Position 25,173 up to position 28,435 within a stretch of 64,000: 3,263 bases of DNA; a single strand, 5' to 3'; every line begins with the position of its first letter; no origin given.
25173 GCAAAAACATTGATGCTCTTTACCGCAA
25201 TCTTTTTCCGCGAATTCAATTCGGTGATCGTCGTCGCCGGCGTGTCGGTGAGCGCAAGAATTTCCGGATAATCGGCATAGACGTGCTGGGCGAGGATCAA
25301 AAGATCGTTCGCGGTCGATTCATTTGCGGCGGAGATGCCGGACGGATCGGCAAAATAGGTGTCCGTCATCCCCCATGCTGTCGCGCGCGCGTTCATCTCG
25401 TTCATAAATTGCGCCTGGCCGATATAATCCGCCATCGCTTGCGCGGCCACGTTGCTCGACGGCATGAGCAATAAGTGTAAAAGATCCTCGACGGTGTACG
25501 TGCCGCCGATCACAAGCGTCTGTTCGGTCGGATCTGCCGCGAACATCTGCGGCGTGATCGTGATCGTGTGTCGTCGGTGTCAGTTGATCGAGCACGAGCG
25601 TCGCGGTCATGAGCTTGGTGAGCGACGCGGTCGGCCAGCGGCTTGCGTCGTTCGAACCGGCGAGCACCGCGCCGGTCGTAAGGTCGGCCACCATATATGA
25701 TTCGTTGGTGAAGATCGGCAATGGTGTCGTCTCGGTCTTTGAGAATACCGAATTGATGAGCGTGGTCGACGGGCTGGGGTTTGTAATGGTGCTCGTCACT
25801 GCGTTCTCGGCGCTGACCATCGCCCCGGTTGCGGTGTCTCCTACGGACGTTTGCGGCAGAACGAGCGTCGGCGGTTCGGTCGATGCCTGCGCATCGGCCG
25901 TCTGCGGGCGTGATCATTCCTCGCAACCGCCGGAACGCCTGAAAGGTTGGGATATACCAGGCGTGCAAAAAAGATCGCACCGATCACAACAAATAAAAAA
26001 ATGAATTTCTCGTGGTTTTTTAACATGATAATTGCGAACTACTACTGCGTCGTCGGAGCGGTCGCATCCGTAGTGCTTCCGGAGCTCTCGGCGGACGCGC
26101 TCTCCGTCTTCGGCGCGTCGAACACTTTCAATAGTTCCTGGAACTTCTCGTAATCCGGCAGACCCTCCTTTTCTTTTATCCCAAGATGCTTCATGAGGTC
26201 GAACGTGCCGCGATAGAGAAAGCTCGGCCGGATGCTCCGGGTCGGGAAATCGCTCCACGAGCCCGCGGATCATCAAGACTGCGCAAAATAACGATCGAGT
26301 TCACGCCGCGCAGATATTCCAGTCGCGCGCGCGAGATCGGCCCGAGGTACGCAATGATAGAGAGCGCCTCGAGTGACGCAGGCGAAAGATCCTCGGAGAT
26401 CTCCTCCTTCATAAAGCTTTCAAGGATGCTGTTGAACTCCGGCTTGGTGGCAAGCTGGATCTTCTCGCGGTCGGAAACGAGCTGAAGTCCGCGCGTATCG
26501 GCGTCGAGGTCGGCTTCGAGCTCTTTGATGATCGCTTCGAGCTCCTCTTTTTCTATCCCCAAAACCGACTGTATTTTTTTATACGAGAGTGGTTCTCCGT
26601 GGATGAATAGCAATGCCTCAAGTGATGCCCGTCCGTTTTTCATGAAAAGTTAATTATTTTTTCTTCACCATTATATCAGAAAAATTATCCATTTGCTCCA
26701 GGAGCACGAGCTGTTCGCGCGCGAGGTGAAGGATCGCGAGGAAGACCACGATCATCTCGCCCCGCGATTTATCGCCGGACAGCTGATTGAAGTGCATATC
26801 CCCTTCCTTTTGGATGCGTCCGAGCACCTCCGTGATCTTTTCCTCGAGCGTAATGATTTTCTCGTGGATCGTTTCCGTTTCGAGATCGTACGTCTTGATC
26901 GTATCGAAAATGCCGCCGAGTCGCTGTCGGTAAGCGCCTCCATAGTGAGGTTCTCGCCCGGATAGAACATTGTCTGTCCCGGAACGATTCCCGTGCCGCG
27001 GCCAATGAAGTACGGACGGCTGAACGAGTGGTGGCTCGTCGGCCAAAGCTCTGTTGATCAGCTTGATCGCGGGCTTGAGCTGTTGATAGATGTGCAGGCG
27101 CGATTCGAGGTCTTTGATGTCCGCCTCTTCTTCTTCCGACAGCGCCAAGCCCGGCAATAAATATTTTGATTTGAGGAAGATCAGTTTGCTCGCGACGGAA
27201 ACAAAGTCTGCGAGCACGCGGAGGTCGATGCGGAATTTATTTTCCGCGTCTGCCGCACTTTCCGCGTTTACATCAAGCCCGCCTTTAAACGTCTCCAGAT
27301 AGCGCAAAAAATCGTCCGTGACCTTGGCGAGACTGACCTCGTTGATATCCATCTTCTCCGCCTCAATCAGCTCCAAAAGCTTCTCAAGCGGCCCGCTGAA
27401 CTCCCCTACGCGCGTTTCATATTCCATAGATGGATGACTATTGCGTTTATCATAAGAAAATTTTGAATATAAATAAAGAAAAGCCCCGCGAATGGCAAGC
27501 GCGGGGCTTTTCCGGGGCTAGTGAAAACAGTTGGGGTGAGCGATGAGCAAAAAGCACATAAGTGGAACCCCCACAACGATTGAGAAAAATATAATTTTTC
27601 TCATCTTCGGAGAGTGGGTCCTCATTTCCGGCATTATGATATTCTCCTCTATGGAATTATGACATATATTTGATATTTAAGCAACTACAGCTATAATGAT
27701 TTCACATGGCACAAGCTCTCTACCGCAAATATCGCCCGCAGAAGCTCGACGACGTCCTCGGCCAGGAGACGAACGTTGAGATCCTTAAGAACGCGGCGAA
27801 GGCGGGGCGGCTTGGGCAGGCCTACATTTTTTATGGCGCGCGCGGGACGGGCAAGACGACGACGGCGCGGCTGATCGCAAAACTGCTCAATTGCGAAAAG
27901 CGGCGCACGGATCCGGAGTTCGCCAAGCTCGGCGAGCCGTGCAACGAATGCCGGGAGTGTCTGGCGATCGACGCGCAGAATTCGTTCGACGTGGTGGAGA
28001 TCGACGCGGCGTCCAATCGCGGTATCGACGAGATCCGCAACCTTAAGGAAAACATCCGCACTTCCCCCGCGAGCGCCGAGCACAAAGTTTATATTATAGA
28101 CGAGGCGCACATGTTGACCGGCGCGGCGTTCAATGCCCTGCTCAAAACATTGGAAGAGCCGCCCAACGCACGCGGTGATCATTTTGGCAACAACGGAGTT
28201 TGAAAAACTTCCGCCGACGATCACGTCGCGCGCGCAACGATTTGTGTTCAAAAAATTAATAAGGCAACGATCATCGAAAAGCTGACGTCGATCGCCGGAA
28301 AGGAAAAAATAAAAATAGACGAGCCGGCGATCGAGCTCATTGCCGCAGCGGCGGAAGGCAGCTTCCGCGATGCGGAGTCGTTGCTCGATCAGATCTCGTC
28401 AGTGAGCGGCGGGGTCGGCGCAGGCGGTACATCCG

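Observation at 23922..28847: Dense cluster of short compensating frameshifts in essential genes (mraY, PBP, scpB, possibly scpA, dnaX)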

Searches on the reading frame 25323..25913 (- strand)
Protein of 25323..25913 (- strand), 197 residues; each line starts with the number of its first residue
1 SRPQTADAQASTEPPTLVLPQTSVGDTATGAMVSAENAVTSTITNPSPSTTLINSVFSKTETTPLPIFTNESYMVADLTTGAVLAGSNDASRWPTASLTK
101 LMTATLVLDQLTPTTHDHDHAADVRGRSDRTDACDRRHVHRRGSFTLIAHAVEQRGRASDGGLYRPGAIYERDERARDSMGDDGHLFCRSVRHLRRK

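Call 4: search_protein_families(library=pfam, proteins=[window:25323-25913:-], max_evalue=0.01)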
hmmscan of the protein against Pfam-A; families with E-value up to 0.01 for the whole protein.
window:25323-25913:- (197 aa): 2 families
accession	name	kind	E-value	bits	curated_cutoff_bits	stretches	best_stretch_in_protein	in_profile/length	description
PF00768.25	Peptidase_S11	-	5.8e-09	36.2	27.6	1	67-121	9-63/239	D-alanyl-D-alanine carboxypeptidase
PF13354.11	Beta-lactamase2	-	0.0012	18.7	22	1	73-130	2-57/214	Beta-lactamase enzyme family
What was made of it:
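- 24994..26026 (-): S11 D-Ala-D-Ala carboxypeptidase (PBP5/6-like), broken by 4 single-base insertions at 25911, 25905, 25569 and 25111. Pfam PF00768 (call 4).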

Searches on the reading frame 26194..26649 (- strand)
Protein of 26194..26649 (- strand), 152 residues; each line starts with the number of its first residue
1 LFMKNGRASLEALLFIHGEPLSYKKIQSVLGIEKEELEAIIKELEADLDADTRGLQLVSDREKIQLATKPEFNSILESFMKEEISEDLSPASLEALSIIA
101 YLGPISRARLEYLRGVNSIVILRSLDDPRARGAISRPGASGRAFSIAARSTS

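Call 4: search_protein_families(library=pfam, proteins=[window:26194-26649:-], max_evalue=0.01)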
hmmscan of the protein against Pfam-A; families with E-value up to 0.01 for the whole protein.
window:26194-26649:- (152 aa): 1 family
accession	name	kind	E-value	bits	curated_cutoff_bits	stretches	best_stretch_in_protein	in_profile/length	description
PF04079.22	SMC_ScpB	-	1.4e-31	109.7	27.4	1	9-126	2-119/160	Segregation and condensation complex subunit ScpB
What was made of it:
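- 26042..26643 (-): scpB, broken by 2 single-base insertions at 26274 and 26224. Pfam PF04079 (call 4).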

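Call 9: find_encoding_contigs(protein=window:26194-26643:-, flank=10000, max_places=10)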
Protein window:26194-26643:- (150 aa): no gene with exactly this product is on record in the collection.

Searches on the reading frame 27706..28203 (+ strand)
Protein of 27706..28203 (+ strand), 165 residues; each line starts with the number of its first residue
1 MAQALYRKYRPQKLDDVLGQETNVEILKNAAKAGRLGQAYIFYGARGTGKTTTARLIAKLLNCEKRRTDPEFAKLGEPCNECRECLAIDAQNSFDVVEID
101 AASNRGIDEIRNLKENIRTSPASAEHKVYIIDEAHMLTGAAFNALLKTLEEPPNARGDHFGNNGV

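Call 4: search_protein_families(library=pfam, proteins=[window:27706-28203:+], max_evalue=0.01)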
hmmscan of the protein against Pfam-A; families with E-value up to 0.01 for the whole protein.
window:27706-28203:+ (165 aa): 18 families
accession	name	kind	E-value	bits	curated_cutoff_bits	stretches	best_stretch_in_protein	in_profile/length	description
PF13177.12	DNA_pol3_delta2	-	3.5e-33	115.3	27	1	20-154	2-130/161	DNA polymerase III, delta subunit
PF13401.12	AAA_22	-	1.4e-08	35.6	27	1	39-149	7-108/130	AAA domain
PF00004.35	AAA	-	1e-07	32.9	21.2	1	41-154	2-97/131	ATPase family associated with various cellular activities (AAA)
PF13604.12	AAA_30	-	1e-06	29.1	27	1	39-151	20-114/191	AAA domain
PF05496.18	RuvB_N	-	1.6e-06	28.4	27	1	10-69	2-65/159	Holliday junction DNA helicase RuvB P-loop domain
PF07728.20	AAA_5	-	1.6e-05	25.4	22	0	41-64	3-27/139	AAA domain (dynein-related subfamily)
PF13173.12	AAA_14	-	1.6e-05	25.3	27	1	38-140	3-77/129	AAA domain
PF04851.21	ResIII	-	0.00011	22.5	22.5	0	106-149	114-150/164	Type III restriction enzyme, res subunit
PF13245.12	AAA_19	-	0.00012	22.7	25.1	1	38-150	12-115/134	AAA domain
PF13191.12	AAA_16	-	0.00015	22.7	32.6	1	18-82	3-63/167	AAA ATPase domain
PF03215.21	Rad17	-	0.00049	20.5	23.8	1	3-133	7-140/186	Rad17 P-loop domain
PF13238.12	AAA_18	-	0.0017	19.3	29.4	1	44-133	5-79/128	AAA domain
PF01078.27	Mg_chelatase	-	0.0036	17.2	20.3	1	14-67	2-52/207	Magnesium chelatase, subunit ChlI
PF09848.15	SLFN-g3_helicase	-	0.0038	17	24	1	40-138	4-92/354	Schlafen group 3, DNA/RNA helicase domain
PF02367.23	TsaE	-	0.0041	17.5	26.6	1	27-73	11-57/128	Threonylcarbamoyl adenosine biosynthesis protein TsaE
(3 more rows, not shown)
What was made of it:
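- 27706..28847 (+): dnaX (short gamma/tau clamp-loader ATPase, about 379 aa), broken by 6 indels: insertion at 28162-28166, deletion at 28257, insertion at 28591, deletion at 28662, insertion at 28709, insertion at 28756. Pfam PF13177 (call 4).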

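Call 8: find_encoding_contigs(protein=window:27706-28200:+, flank=10000, max_places=10)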
Protein window:27706-28200:+ (165 aa): no gene with exactly this product is on record in the collection.

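Call 10: find_related_loci(query=window:27706-28170:+, collection=genome_contigs, flank=10000)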
Query window:27706-28170:+ (155 aa) in genome_contigs; peptide patterns used: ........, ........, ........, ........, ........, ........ (x = any residue, [..] = any of these).
600 stretches matched a pattern (row limit reached: there are more); 590 encode a relative of the query (tblastn E <= 1e-3); the best 80 are kept; 80 distinct loci.
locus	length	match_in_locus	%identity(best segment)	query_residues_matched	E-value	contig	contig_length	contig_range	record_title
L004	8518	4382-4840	100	1-153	3e-104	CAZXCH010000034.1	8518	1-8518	MAG TPA_asm: uncultured Candidatus Saccharibacteria bacterium isolate binchicken_co241_385 genome assembly, contig: NODE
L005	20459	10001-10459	90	1-153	1e-93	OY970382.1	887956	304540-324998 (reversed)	MAG: uncultured bacterium isolate MFD03726.bin.c.5 genome assembly, chromosome: 1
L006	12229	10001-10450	92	4-153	2e-93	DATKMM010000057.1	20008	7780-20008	MAG TPA_asm: Candidatus Paceibacterota bacterium isolate SMAG_U14711 k141_5274755, whole genome shotgun sequence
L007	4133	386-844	79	1-153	1e-83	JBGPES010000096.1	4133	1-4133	MAG: Candidatus Paceibacteria bacterium isolate OBJ_0618_7090110_85 k141_7586565_length_4133_cov_8.0000, whole genome sh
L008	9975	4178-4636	80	1-153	9e-83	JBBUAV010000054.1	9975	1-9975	MAG: Patescibacteria group bacterium isolate H43-bin044_1 H43_bin044_1_000000000054, whole genome shotgun sequence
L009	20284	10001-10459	79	1-153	5e-81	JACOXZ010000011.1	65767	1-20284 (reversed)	MAG: Candidatus Liptonbacteria bacterium isolate NC_groundwater_166_Ag_S-0.1um_47_12 S4_GD2017_2_S1_scaffold_594, whole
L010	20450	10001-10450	68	4-153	6e-67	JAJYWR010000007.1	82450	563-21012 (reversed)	MAG: bacterium isolate FK3.bin131 NODE_470_length_82450_cov_4.715948, whole genome shotgun sequence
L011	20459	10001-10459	66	1-153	9e-67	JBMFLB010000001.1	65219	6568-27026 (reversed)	MAG: Minisyncoccia bacterium isolate KM4336-38 NODE_1_length_65219_cov_3.050674, whole genome shotgun sequence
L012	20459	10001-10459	66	1-153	2e-65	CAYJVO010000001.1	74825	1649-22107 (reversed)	MAG TPA_asm: uncultured Candidatus Saccharibacteria bacterium isolate ERP125453_co1_472 genome assembly, contig: NODE_19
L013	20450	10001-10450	66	4-153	1e-64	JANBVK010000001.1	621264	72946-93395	MAG: Patescibacteria group bacterium isolate AMOR_Bin_147 NODE_1_length_621264_cov_13.613588, whole genome shotgun seque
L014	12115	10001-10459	65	1-153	1e-64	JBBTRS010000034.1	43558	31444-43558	MAG: Patescibacteria group bacterium isolate H52-bin014_1 H52_bin014_1_000000000034, whole genome shotgun sequence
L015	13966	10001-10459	62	1-153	7e-64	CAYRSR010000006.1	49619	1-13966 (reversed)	MAG TPA_asm: uncultured Candidatus Saccharibacteria bacterium isolate binchicken_co6_444 genome assembly, contig: NODE_3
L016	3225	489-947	64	1-153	4e-64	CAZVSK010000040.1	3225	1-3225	MAG TPA_asm: uncultured Candidatus Saccharibacteria bacterium isolate binchicken_co22_239 genome assembly, contig: NODE_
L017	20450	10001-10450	63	4-153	2e-63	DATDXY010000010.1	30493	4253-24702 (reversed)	MAG TPA_asm: Candidatus Paceibacterota bacterium isolate SMAG_U8151 k141_1642759, whole genome shotgun sequence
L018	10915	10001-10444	61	2-153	1e-59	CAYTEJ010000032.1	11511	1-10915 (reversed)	MAG TPA_asm: uncultured Gammaproteobacteria bacterium isolate binchicken_co110_1204 genome assembly, contig: NODE_12322_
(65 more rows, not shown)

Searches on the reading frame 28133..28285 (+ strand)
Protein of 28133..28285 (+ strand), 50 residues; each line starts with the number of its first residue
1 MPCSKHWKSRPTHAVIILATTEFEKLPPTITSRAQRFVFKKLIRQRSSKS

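Call 4: search_protein_families(library=pfam, proteins=[window:28133-28285:+], max_evalue=0.01)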
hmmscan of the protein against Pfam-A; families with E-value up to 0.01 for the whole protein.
window:28133-28285:+ (50 aa): 1 family
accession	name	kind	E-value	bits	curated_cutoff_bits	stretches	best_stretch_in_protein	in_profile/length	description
PF13177.12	DNA_pol3_delta2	-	3.8e-05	24.2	27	1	11-42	129-160/161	DNA polymerase III, delta subunit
